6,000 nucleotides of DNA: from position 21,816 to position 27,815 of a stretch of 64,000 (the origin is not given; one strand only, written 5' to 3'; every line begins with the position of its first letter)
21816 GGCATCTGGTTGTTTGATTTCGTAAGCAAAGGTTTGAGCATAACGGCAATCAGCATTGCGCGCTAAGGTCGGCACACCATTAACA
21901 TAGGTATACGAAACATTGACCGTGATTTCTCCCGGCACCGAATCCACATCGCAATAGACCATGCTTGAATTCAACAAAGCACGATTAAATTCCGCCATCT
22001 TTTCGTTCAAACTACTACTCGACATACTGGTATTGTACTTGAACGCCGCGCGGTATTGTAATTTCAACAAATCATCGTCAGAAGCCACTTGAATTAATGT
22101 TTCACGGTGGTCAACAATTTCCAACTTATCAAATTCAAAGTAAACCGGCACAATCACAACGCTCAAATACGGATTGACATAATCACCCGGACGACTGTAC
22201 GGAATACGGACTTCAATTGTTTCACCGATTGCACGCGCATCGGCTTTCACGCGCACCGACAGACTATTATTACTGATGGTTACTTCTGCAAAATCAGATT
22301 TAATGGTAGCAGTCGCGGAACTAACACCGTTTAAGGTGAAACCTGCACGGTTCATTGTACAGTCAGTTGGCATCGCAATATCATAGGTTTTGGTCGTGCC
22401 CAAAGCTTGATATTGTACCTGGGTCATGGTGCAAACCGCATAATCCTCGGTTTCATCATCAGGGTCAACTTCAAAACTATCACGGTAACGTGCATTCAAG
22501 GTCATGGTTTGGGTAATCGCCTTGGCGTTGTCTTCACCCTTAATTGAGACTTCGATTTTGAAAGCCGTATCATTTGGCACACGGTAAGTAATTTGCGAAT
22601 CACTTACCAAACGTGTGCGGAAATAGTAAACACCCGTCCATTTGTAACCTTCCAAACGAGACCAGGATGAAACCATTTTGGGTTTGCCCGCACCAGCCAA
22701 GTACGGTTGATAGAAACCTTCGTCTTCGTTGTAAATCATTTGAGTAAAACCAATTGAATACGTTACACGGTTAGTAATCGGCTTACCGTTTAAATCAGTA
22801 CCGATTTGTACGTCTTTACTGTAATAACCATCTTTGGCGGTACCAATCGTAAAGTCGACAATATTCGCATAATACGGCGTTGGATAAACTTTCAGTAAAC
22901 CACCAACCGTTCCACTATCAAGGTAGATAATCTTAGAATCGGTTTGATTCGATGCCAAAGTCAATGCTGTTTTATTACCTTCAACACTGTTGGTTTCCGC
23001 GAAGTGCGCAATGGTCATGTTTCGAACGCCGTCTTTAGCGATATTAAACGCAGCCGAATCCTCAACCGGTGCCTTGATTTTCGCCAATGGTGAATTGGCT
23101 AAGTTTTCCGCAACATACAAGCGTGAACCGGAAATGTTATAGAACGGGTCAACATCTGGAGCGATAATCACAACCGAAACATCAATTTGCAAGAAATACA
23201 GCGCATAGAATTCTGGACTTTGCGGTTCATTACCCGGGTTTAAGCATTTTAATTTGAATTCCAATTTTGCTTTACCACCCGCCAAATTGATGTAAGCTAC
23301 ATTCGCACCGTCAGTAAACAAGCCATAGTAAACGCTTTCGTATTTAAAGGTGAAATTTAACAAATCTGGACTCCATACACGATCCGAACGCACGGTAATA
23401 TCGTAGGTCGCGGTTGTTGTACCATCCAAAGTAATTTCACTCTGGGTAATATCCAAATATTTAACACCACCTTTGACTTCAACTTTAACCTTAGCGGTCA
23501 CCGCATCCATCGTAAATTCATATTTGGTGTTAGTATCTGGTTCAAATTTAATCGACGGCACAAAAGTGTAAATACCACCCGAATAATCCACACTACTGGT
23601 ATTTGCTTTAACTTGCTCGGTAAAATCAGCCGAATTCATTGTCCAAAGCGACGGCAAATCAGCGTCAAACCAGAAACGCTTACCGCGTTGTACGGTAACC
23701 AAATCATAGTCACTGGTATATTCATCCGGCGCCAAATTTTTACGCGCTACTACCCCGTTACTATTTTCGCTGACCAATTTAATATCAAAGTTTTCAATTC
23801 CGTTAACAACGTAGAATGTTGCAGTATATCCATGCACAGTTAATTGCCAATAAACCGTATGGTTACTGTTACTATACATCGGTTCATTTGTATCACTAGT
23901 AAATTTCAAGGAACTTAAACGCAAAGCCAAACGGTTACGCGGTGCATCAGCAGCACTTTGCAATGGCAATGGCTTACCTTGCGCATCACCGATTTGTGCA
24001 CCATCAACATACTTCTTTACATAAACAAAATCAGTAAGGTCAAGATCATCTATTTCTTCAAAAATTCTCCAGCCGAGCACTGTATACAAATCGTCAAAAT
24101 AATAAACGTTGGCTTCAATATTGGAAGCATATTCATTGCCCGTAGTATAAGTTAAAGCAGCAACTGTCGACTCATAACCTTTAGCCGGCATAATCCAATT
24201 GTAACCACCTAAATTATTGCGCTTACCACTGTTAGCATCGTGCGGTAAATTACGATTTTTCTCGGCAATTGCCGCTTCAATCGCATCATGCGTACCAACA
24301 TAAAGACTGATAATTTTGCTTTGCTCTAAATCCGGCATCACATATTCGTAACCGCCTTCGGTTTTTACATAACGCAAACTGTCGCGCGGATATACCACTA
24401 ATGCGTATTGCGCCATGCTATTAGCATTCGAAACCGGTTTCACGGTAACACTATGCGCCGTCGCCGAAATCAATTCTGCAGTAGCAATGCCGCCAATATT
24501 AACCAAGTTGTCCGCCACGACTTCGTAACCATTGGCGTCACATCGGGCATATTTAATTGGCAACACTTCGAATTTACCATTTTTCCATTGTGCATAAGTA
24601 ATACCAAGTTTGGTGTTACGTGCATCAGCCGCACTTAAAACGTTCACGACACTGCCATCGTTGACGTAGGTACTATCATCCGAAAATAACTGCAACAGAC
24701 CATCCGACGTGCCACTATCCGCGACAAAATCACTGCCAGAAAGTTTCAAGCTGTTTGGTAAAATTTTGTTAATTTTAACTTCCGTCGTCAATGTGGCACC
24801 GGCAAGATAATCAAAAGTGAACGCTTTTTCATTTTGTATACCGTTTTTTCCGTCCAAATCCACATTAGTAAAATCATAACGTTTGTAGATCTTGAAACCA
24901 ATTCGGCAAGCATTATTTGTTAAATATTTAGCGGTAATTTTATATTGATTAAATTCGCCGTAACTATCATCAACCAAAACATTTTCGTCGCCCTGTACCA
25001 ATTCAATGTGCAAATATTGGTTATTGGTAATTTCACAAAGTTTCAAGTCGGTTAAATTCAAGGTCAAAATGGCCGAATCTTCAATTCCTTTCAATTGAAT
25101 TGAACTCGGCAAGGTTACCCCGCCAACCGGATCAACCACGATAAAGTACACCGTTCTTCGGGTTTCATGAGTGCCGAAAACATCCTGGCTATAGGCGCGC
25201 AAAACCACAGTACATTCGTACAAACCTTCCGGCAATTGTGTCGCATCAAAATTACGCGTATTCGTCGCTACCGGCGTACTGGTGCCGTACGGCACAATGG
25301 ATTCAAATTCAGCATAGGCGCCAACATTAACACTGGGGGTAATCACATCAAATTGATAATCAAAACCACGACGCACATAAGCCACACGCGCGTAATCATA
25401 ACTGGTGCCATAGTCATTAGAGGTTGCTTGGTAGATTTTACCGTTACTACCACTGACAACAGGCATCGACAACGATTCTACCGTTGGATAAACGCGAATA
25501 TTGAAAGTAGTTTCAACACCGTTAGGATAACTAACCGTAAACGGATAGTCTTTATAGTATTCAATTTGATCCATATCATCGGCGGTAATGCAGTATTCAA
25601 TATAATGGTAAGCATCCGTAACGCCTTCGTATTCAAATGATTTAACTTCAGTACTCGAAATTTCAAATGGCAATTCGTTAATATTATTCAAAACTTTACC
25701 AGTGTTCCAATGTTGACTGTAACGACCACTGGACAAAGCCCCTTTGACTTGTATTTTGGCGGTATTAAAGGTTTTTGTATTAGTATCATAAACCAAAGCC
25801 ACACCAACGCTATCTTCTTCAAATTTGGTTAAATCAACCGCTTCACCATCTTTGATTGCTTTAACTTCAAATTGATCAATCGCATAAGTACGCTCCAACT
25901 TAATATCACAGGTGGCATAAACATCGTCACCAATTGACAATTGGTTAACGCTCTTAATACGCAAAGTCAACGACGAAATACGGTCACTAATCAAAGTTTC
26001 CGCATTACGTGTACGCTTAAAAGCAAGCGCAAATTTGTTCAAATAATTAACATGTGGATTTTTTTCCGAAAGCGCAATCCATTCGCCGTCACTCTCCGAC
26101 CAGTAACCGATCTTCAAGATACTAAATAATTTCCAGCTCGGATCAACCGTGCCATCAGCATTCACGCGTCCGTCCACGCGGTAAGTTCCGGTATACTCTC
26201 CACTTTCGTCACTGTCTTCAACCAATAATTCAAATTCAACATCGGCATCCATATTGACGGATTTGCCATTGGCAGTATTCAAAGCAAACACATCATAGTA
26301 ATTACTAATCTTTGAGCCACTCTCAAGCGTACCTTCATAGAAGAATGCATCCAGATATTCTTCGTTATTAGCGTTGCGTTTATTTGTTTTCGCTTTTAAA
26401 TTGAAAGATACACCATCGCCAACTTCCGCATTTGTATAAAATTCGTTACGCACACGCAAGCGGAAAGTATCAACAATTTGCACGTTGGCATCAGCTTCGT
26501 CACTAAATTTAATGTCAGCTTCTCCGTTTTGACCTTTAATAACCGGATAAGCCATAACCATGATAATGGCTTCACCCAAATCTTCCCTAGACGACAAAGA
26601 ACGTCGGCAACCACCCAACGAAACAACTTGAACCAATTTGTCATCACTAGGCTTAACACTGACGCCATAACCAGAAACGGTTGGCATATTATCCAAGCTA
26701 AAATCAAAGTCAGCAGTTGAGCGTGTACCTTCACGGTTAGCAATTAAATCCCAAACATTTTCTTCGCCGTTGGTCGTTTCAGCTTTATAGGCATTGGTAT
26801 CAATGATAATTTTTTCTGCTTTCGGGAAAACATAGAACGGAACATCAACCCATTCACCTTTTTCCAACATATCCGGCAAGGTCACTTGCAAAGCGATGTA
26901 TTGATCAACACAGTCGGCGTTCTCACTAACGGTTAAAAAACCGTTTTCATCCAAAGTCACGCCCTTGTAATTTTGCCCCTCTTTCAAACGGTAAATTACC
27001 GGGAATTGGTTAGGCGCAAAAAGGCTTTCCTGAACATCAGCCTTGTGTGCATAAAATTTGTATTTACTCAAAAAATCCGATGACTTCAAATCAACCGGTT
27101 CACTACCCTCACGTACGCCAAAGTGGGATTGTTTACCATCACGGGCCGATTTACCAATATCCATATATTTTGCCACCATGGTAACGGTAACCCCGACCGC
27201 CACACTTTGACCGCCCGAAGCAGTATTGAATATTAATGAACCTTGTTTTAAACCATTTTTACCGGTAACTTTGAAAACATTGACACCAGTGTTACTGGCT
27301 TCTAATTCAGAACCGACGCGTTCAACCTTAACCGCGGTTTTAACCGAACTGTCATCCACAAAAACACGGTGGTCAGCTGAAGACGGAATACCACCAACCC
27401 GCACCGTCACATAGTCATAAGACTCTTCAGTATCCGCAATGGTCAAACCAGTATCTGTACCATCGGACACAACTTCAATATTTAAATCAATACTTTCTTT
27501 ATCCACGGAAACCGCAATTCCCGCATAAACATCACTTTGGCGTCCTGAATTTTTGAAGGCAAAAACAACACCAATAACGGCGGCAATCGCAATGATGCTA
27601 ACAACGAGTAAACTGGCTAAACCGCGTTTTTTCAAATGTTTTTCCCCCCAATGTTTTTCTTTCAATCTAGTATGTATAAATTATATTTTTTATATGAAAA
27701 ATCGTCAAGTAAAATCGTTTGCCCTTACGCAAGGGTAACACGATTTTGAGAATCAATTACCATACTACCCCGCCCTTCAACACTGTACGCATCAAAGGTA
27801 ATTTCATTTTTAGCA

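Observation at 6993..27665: Single uninterrupted 20.6-kb gene for a ~6,880-aa N-terminally anchored surface protein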

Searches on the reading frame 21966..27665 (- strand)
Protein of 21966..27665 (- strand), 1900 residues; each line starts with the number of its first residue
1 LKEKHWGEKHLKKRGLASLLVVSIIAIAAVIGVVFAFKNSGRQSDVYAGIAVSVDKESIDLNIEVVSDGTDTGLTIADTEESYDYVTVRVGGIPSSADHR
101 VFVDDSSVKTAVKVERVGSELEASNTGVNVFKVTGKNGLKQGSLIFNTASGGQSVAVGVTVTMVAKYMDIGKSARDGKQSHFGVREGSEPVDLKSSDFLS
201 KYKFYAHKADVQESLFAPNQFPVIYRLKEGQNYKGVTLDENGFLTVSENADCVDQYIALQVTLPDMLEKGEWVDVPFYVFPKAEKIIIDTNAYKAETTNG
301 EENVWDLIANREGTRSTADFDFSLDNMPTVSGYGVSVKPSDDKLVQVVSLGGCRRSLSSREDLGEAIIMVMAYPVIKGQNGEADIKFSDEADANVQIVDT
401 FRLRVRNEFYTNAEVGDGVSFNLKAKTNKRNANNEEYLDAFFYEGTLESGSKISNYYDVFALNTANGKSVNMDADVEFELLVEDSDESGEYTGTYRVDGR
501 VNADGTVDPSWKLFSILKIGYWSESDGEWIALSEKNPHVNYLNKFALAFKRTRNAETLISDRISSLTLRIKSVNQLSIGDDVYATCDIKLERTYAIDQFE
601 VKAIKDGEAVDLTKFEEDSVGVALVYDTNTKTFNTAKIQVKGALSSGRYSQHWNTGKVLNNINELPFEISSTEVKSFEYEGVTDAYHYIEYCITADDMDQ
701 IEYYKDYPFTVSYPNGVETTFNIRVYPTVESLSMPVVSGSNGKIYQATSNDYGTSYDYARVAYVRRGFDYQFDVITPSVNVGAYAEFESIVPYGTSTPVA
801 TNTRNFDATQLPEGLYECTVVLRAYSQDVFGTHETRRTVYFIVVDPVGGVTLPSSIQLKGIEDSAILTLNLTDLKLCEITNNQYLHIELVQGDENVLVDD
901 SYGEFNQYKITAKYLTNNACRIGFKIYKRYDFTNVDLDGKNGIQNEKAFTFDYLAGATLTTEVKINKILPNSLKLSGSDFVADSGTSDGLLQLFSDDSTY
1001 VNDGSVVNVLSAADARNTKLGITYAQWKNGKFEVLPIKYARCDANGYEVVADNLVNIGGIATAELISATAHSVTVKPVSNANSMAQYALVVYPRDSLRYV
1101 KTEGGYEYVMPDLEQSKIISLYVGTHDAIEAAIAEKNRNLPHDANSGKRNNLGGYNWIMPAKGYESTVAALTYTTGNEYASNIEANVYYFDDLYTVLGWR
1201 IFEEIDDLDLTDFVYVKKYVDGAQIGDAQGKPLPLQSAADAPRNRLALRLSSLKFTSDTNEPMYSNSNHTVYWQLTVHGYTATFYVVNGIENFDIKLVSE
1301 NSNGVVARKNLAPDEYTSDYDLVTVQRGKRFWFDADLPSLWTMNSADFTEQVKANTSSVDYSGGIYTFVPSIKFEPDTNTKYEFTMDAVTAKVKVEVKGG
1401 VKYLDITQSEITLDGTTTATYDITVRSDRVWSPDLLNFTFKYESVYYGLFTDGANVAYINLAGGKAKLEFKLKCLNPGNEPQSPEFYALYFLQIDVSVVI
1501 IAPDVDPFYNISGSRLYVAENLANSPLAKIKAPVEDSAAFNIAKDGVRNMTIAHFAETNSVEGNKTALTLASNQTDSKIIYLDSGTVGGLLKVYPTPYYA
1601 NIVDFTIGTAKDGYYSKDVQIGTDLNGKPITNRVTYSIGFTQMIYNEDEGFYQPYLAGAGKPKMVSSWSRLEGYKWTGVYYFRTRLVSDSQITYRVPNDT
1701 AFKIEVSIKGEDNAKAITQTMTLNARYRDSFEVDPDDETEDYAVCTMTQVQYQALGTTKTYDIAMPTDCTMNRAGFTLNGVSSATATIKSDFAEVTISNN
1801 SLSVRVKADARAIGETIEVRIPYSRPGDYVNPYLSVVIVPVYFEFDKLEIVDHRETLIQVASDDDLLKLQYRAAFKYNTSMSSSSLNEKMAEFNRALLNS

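Call 23: find_homologous_proteins(query=window:21966-27665:-, max_evalue=0.001)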
Query window:21966-27665:- (1900 aa): 1 proteins with E <= 0.001 among 8000 candidates.
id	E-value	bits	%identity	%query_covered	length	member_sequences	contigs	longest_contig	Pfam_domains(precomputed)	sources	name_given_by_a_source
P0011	0.0e+0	1264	42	99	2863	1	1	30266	-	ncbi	-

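Call 24: find_encoding_contigs(protein=P0011, flank=10000, max_places=3)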
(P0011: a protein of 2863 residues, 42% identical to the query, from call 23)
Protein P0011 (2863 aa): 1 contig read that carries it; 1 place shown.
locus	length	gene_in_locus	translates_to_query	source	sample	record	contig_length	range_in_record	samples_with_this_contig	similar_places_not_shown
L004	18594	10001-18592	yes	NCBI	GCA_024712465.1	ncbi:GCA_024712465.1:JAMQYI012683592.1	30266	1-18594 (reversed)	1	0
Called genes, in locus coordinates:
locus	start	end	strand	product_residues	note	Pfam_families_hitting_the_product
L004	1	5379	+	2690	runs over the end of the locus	-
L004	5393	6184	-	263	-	PF00753:Lactamase_B, PF23023:Anti-Pycsar_Apyc1 (weak), PF12706:Lactamase_B_2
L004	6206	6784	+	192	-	PF02517:Rce1-like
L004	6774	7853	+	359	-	PF02517:Rce1-like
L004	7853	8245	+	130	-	PF00383:dCMP_cyt_deam_1, PF14437:MafB19-deam, PF14439:Bd3614-deam (weak)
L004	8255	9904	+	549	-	-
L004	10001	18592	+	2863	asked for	?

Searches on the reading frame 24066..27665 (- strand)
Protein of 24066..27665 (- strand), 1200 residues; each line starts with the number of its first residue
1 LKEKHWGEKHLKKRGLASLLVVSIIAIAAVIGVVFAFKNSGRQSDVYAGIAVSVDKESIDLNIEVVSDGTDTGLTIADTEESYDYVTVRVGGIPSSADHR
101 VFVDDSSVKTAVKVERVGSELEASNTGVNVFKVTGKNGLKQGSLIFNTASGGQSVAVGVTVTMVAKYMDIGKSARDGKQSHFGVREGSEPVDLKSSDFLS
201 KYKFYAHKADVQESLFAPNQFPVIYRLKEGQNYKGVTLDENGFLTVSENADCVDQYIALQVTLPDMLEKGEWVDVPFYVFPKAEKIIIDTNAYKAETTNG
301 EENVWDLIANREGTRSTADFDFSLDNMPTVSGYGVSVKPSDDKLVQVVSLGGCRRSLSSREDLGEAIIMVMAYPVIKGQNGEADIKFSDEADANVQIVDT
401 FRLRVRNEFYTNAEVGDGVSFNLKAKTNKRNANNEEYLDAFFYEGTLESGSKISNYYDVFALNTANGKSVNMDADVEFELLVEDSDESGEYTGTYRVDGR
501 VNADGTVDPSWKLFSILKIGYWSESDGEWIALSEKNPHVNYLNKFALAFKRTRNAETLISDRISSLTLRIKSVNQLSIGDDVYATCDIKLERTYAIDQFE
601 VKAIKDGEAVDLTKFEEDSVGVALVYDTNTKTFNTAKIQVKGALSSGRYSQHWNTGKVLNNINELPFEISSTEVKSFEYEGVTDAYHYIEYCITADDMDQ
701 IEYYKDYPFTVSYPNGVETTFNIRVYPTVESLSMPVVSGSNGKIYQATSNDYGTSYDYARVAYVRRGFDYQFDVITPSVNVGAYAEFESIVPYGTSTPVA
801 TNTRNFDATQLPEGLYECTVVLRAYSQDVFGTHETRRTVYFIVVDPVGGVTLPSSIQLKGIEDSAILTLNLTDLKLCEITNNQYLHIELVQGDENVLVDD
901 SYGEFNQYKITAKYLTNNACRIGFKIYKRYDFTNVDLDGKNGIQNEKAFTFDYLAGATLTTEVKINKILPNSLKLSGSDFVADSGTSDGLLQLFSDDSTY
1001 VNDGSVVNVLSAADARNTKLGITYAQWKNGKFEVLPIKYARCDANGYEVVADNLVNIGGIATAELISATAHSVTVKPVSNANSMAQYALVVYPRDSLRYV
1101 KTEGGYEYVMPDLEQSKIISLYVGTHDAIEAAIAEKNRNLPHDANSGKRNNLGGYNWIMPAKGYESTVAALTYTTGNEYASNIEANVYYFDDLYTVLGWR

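Call 5: search_protein_families(library=pfam, proteins=[window:24066-27665:-], max_evalue=0.1)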
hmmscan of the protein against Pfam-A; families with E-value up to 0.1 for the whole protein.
window:24066-27665:- (1200 aa): 0 families

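Call 6: search_protein_families(library=ncbifam, proteins=[window:24066-27665:-], max_evalue=0.1)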
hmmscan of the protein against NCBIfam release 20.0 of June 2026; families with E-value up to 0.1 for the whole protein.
window:24066-27665:- (1200 aa): 0 families

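Call 42: search_protein_families(library=phrogs, proteins=[window:24066-27665:-], max_evalue=0.01)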
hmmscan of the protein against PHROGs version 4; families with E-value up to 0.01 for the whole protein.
window:24066-27665:- (1200 aa): 0 families

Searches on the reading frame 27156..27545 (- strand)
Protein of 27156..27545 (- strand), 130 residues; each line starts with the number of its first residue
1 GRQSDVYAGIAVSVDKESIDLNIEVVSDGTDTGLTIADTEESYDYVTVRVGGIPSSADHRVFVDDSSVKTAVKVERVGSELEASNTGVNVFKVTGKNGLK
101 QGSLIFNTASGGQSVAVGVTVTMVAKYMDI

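Call 88: search_protein_families(library=pfam, alignment_id=A5, max_evalue=0.05)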
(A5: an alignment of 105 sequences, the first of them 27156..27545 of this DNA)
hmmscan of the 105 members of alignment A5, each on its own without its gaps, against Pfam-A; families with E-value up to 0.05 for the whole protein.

A. member 1, window:27156-27545:- (130 aa): 0 families

B. families by the number of members that match (of 105 scanned): 13 families
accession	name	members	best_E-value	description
PF07581.17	Glug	3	0.00015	The GLUG motif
PF14155.11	DUF4307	2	0.0056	Domain of unknown function (DUF4307)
PF13050.11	DUF3911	2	0.0059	Protein of unknown function (DUF3911)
PF24243.1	Phage_tail_C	2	0.018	Phage tail tip domain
PF03550.21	LolB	1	0.009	Outer membrane lipoprotein LolB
PF03422.21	CBM_6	1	0.012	Carbohydrate binding module (family 6)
PF19408.5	PKD_6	1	0.013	PKD-like domain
PF05342.19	Peptidase_M26_N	1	0.015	M26 IgA1-specific Metallo-endopeptidase N-terminal region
PF00381.24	PTS-HPr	1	0.017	PTS HPr component phosphorylation site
PF25077.1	DUF7800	1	0.028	Domain of unknown function (DUF7800)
PF08813.17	Phage_tail_3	1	0.041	Phage tail tube protein, TTP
PF25053.1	DUF7791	1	0.041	Domain of unknown function (DUF7791)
PF09459.16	EB_dh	1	0.042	Ethylbenzene dehydrogenase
